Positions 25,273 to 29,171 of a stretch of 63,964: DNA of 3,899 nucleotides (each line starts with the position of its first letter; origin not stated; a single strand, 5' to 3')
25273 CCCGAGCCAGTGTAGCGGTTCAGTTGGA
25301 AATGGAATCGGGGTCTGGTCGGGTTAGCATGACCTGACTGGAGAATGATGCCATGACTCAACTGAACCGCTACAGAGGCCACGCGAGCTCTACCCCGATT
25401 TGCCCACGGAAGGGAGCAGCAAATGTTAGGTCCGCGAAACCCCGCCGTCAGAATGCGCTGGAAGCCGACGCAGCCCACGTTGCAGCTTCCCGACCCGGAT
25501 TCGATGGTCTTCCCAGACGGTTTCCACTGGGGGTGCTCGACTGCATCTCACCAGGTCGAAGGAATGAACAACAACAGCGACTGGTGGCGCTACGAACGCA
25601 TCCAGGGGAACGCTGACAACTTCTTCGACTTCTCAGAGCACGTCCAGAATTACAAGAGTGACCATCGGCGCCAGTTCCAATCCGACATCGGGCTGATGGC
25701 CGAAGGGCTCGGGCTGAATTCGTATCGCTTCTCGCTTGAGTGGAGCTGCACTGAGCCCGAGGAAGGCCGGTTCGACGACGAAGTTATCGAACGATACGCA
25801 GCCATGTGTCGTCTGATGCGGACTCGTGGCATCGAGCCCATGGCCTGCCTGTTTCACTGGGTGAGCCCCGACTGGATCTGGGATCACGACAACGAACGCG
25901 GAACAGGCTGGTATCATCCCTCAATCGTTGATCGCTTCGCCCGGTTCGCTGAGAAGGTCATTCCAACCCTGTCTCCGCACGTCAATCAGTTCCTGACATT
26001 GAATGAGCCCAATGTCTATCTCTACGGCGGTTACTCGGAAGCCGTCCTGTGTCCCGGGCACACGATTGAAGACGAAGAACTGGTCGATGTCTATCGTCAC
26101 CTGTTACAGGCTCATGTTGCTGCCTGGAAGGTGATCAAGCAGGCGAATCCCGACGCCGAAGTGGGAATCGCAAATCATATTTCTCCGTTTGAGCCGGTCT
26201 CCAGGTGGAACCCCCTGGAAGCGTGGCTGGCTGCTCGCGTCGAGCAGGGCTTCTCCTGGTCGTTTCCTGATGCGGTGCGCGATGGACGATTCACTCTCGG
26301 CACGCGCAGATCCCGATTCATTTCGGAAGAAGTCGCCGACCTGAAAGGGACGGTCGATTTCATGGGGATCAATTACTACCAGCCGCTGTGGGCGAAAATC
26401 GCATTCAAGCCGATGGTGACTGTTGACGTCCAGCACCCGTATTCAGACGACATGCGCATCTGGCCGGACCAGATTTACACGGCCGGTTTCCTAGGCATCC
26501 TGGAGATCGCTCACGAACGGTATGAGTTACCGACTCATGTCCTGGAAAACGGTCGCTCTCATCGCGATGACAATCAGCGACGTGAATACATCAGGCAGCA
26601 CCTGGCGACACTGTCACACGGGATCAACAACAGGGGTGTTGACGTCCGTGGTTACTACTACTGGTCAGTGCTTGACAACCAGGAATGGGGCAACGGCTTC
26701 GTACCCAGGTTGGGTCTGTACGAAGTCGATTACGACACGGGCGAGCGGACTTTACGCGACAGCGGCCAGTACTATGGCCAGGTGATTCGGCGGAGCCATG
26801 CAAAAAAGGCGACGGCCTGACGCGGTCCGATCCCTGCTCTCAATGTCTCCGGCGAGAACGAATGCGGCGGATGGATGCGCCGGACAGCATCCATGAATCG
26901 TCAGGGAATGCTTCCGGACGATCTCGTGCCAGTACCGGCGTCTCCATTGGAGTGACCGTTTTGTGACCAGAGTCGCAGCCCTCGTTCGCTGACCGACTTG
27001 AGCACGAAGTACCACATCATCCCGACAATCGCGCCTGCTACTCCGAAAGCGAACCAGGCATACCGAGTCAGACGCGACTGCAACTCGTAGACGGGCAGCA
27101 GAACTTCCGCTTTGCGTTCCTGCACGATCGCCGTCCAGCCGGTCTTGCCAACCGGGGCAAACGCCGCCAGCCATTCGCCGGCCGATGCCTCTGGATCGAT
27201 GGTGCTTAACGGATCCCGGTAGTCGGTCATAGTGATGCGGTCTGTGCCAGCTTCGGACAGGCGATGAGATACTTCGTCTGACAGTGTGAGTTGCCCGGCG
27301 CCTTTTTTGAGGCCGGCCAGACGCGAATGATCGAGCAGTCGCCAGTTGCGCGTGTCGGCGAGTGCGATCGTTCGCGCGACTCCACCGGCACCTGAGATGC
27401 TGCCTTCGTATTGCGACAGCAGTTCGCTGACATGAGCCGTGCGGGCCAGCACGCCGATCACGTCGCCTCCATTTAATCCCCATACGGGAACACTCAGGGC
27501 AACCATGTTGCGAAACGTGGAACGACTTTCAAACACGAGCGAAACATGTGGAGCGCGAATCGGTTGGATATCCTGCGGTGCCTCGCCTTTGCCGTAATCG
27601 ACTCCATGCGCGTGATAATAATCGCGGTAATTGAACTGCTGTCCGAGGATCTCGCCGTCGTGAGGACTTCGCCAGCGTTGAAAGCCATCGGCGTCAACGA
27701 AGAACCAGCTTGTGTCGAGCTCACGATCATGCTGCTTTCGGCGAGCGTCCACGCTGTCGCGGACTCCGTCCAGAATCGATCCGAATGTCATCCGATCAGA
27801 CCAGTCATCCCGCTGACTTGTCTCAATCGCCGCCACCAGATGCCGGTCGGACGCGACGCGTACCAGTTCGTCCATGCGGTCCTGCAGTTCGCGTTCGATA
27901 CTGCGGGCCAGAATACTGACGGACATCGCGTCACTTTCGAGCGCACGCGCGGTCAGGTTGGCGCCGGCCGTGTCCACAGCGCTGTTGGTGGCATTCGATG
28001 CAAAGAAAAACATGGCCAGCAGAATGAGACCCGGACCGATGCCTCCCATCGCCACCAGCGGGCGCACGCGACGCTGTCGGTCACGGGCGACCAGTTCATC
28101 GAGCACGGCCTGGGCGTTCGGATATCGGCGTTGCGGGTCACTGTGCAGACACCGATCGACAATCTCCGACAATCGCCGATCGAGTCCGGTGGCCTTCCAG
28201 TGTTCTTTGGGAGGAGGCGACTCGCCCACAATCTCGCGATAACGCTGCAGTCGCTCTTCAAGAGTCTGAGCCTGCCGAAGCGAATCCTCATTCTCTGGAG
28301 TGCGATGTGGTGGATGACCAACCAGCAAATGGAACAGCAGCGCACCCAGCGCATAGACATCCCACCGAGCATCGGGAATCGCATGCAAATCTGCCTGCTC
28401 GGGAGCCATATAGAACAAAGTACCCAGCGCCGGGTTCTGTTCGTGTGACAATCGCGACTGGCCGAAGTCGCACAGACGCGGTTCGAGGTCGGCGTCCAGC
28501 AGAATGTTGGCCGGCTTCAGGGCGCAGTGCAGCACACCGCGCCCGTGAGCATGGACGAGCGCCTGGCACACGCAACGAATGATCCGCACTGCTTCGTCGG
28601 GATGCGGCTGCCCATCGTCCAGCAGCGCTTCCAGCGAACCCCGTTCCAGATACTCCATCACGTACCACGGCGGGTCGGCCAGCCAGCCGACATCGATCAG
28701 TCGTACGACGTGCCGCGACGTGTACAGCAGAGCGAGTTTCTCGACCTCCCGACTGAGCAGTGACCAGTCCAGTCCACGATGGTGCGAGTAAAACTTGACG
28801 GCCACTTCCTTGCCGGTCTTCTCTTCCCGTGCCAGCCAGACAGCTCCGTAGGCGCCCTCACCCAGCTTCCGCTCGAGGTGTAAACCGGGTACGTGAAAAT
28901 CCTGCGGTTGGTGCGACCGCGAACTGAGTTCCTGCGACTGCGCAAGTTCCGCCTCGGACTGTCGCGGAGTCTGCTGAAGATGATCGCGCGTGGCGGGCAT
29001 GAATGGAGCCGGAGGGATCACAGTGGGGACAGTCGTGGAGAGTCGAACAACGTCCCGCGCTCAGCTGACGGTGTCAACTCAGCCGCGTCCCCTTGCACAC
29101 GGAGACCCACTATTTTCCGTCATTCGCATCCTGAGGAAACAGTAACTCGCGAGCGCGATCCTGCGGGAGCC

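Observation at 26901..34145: Four-gene minus-strand signalling operon: zf-HC2-like ORF, CpaB-ectodomain kinase, HEAT protein, Cache-ectodomain kinase-like protein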

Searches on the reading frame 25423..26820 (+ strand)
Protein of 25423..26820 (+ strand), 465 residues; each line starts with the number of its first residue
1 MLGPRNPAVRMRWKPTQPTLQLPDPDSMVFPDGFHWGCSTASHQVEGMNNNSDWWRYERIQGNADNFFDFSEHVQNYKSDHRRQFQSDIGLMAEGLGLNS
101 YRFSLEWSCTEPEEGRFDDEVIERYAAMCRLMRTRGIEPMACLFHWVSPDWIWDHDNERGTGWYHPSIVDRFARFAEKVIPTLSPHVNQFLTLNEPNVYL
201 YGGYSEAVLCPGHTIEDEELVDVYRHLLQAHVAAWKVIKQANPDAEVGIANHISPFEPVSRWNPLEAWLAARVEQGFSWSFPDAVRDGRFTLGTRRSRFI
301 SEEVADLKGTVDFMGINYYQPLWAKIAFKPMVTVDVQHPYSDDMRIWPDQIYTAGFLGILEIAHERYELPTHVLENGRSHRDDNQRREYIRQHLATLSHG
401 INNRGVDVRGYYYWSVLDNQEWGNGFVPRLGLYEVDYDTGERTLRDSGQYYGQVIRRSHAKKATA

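Call 9: search_protein_families(library=pfam, proteins=[window:25423-26820:+], max_evalue=0.01)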
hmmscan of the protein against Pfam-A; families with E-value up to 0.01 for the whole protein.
window:25423-26820:+ (465 aa): 1 family
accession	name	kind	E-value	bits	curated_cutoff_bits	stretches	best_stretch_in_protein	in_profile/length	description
PF00232.24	Glyco_hydro_1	-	2.8e-70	237.4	22.6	1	29-457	4-450/453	Glycosyl hydrolase family 1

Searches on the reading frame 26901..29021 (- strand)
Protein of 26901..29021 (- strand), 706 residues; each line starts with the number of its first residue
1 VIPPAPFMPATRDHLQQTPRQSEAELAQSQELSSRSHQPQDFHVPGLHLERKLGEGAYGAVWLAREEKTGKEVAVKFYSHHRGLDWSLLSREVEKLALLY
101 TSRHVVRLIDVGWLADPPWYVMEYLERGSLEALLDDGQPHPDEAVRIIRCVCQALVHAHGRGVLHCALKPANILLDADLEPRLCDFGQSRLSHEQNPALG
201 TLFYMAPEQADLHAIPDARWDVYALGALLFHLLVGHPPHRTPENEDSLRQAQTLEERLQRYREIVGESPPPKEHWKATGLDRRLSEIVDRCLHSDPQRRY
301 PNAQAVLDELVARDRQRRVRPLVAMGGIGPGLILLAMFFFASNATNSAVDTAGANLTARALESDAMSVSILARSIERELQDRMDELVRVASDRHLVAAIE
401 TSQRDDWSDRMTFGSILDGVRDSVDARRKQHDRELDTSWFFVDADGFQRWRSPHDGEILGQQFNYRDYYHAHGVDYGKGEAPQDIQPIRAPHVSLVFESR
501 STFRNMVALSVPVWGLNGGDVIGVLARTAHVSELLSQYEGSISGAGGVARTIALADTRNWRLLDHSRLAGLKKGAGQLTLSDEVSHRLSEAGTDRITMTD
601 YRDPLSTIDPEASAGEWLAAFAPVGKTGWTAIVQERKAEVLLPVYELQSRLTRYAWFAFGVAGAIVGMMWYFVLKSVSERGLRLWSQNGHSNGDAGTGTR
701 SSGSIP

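Call 7: search_protein_families(library=pfam, proteins=[window:26901-29021:-], max_evalue=0.1)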
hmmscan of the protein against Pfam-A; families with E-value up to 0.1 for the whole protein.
window:26901-29021:- (706 aa): 3 families
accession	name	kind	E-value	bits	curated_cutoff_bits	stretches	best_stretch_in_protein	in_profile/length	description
PF00069.31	Pkinase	-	1.2e-42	146.6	31.7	1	48-306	2-258/263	Protein kinase domain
PF07714.23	PK_Tyr_Ser-Thr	-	9.8e-24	84.5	23.1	1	47-261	1-226/258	Protein tyrosine and serine/threonine kinase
PF02743.24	dCache_1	-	0.031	14.2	45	0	372-633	15-239/240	Cache domain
